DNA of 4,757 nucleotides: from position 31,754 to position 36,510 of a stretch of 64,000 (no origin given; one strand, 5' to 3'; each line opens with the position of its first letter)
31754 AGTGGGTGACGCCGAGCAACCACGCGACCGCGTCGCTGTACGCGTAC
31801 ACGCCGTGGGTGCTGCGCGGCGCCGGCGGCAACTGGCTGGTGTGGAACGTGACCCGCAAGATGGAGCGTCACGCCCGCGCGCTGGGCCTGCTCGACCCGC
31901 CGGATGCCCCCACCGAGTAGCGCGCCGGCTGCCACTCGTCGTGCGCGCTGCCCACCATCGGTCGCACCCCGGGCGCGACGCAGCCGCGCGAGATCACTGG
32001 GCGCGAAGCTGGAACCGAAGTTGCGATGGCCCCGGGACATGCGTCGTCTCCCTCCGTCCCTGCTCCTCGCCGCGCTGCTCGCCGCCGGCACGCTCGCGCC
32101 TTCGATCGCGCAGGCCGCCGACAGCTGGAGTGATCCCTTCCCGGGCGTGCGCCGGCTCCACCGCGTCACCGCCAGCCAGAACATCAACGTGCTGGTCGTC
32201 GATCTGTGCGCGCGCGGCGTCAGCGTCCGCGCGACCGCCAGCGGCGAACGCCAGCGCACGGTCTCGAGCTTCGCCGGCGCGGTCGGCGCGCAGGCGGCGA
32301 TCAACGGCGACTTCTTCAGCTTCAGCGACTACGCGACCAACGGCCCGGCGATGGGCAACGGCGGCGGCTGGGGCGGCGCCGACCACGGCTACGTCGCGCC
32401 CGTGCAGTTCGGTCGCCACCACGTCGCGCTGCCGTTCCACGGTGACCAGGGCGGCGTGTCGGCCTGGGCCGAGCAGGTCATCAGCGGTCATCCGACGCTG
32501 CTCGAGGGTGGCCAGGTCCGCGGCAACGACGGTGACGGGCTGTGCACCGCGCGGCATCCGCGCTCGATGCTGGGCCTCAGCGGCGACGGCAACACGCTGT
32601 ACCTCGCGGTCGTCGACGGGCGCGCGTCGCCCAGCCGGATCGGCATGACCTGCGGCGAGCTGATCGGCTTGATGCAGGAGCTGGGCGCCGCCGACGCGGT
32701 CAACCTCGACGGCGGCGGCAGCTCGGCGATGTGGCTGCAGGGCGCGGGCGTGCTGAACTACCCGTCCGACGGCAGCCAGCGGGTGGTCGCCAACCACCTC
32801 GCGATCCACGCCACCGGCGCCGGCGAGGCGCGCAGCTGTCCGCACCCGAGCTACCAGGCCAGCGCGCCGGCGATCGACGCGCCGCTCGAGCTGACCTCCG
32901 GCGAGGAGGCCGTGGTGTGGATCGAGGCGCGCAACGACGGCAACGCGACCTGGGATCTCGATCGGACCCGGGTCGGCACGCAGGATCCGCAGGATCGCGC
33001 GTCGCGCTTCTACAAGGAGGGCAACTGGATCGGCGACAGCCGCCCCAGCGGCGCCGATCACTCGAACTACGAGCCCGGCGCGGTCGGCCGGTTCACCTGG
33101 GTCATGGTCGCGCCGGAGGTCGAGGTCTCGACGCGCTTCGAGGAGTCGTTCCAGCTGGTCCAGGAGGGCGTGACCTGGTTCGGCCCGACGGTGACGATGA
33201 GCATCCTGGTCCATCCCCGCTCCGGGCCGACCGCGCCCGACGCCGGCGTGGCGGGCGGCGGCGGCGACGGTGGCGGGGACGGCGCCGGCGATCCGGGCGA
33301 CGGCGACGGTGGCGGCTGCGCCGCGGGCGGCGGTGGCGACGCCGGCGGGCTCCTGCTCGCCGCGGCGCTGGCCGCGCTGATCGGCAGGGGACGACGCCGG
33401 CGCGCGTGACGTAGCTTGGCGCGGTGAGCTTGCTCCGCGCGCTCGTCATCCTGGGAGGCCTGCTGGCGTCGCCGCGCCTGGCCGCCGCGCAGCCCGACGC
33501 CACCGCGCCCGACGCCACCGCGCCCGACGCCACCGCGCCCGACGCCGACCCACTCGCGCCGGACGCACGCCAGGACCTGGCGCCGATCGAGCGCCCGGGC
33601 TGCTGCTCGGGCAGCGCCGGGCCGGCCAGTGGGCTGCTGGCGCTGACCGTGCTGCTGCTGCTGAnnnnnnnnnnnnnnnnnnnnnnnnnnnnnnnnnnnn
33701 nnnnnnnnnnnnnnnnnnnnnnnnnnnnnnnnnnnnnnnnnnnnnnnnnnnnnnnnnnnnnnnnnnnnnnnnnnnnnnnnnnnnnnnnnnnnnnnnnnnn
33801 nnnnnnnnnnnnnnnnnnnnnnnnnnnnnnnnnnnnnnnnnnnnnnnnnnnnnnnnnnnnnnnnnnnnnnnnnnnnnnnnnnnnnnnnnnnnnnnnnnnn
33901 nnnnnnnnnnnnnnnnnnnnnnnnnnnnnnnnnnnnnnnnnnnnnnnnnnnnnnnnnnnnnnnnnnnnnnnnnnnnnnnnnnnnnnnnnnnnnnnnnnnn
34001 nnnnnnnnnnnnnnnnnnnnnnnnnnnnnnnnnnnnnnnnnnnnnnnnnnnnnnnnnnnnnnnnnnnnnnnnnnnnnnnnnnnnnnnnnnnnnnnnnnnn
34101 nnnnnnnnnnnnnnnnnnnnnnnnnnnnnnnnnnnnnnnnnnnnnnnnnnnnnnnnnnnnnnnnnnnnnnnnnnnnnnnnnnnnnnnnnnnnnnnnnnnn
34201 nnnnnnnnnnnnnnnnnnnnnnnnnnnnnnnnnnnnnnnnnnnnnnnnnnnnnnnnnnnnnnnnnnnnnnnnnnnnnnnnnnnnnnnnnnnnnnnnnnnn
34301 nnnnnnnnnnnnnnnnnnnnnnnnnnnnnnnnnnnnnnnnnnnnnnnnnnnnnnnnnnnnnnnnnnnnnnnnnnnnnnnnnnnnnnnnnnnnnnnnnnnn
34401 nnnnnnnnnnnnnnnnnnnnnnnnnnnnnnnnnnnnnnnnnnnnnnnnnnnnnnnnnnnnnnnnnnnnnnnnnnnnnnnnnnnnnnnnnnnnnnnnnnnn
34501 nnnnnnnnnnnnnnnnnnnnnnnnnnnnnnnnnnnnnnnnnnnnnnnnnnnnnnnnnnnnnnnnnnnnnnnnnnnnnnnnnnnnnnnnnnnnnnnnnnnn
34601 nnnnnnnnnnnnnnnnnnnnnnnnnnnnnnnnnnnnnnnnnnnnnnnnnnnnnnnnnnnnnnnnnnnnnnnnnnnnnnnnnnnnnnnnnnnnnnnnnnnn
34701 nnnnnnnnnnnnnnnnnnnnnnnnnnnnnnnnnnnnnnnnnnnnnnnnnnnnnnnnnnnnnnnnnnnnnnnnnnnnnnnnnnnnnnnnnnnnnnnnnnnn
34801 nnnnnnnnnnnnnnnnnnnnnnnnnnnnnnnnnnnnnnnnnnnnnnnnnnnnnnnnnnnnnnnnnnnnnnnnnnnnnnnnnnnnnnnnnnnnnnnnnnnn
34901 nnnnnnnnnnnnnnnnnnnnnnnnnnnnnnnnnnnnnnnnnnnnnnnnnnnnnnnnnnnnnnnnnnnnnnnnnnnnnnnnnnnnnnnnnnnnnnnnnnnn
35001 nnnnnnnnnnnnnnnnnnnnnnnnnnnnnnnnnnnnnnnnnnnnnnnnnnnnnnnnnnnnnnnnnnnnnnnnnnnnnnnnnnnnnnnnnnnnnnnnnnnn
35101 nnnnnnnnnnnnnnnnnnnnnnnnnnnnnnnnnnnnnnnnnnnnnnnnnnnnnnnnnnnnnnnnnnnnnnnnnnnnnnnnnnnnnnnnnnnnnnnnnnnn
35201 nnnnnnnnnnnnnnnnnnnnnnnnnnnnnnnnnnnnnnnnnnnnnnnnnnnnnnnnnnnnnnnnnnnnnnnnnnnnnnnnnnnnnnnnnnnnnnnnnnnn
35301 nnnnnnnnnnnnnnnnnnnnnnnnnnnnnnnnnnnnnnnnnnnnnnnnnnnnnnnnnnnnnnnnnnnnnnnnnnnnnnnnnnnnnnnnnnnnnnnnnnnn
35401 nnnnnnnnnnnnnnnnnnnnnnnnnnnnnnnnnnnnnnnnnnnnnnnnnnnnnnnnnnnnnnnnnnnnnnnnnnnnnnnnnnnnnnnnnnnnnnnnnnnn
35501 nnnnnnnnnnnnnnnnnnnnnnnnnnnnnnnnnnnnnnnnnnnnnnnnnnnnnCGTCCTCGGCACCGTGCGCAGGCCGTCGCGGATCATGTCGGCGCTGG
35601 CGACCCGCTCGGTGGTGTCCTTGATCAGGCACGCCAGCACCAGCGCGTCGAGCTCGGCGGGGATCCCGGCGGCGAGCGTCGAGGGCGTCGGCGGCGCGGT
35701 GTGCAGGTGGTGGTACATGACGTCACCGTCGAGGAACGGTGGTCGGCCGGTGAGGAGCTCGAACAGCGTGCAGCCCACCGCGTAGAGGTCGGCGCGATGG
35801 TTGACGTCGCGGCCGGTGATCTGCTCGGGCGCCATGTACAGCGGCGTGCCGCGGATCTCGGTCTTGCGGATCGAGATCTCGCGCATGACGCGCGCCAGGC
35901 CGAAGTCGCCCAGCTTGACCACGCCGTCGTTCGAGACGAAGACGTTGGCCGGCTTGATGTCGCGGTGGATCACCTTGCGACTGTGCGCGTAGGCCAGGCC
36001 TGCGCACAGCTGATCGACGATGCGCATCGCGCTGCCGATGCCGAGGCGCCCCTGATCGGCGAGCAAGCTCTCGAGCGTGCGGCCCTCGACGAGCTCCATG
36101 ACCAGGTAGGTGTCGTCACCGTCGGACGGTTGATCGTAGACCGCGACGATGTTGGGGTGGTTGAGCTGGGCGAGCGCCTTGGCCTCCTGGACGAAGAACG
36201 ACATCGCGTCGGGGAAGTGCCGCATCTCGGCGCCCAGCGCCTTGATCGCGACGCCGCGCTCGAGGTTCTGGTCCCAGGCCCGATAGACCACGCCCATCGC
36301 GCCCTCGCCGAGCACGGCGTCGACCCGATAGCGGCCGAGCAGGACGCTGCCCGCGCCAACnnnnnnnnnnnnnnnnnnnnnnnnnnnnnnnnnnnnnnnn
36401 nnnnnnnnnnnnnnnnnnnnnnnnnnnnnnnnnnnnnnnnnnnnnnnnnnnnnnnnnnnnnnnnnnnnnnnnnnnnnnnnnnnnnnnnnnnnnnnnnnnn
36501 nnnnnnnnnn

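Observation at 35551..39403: Receptor-kinase-like inverted topology: signal peptide, about 500-aa periplasmic helical-repeat domain, one transmembrane helix, beta-sandwich/PEGA-like domains, C-terminal Hanks kinase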

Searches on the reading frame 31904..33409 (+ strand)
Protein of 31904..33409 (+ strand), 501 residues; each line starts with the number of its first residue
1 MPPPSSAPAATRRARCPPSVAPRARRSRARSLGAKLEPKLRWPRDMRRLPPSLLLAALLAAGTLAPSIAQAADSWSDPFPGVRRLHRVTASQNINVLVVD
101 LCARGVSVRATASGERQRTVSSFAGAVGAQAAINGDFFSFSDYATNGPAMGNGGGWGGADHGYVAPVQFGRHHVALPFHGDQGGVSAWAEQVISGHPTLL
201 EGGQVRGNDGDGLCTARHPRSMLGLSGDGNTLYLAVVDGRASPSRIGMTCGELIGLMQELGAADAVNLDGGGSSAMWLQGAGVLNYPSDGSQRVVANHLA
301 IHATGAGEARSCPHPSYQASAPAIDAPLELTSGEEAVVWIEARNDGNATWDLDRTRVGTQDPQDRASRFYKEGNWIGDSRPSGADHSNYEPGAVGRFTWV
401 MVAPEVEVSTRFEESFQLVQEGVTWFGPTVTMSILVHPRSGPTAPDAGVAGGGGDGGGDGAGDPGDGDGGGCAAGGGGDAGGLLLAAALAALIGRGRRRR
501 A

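Call 7: search_protein_families(library=pfam, max_evalue=0.1, proteins=[window:31904-33409:+])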
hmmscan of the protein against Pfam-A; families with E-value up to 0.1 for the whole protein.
window:31904-33409:+ (501 aa): 2 families
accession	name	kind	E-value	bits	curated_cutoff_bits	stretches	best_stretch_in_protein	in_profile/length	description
PF09992.14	NAGPA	-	1e-31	110.8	25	1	128-301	2-168/169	Phosphodiester glycosidase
PF16158.11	N_BRCA1_IG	-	0.023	15.7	28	1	342-436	20-108/108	Ig-like domain from next to BRCA1 gene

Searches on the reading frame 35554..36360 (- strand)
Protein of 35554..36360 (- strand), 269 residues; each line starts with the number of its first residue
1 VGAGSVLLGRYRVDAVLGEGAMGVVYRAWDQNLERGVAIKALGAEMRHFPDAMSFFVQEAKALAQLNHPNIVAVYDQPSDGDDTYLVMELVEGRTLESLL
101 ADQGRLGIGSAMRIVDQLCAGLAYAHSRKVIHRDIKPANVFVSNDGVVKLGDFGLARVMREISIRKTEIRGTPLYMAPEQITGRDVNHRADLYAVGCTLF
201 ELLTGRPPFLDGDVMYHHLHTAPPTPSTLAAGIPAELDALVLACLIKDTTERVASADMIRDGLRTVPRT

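Call 74: search_solved_structures(query=window:35554-36360:-, max_evalue=1e-20)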
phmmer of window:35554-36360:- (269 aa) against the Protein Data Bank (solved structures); distinct sequences matched with E-value up to 1e-20: 1032 (the best 60 are shown).
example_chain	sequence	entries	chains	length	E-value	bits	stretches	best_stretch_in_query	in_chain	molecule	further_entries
6b2p_A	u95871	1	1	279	3e-52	180.9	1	6-261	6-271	Serine/threonine-protein kinase PknB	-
5u94_A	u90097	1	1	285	3e-52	180.9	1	6-262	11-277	Serine/threonine-protein kinase PknB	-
1o6y_A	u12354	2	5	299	3.7e-52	180.6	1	6-261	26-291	SERINE/THREONINE-PROTEIN KINASE PKNB | Probable serine/threonine-protein kinase pknB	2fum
1mru_A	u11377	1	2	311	4.1e-52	180.4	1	6-262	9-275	Probable serine/threonine-protein kinase pknB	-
6i2p_A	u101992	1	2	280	2.7e-51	177.7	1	6-261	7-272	Serine/threonine-protein kinase PknB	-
3orm_A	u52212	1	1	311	3.3e-51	177.5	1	6-262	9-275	Serine/threonine protein kinase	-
3f61_A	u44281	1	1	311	4.5e-51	177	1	6-262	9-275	Serine/threonine-protein kinase pknB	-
3ori_A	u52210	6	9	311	5.4e-51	176.8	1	6-262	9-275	Serine/threonine protein kinase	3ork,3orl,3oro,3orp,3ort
3f69_A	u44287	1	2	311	5.5e-51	176.8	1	6-262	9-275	Serine/threonine-protein kinase pknB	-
9ymt_A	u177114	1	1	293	4.1e-46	160.8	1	4-266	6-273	Serine/Threonine Kinase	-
4ow8_A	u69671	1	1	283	4.1e-46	160.8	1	4-264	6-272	Serine/threonine-protein kinase PknA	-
4eqm_A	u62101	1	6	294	4.1e-46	160.8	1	4-266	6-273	Protein kinase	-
9tmq_A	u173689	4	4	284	4.1e-46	160.8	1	4-264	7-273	Serine/threonine-protein kinase PknA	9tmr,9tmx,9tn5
6b2q_A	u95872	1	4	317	5.9e-46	160.3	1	4-264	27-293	Serine/threonine-protein kinase PknA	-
4x3f_A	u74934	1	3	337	6.9e-46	160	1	4-264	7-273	Serine/threonine-protein kinase PknA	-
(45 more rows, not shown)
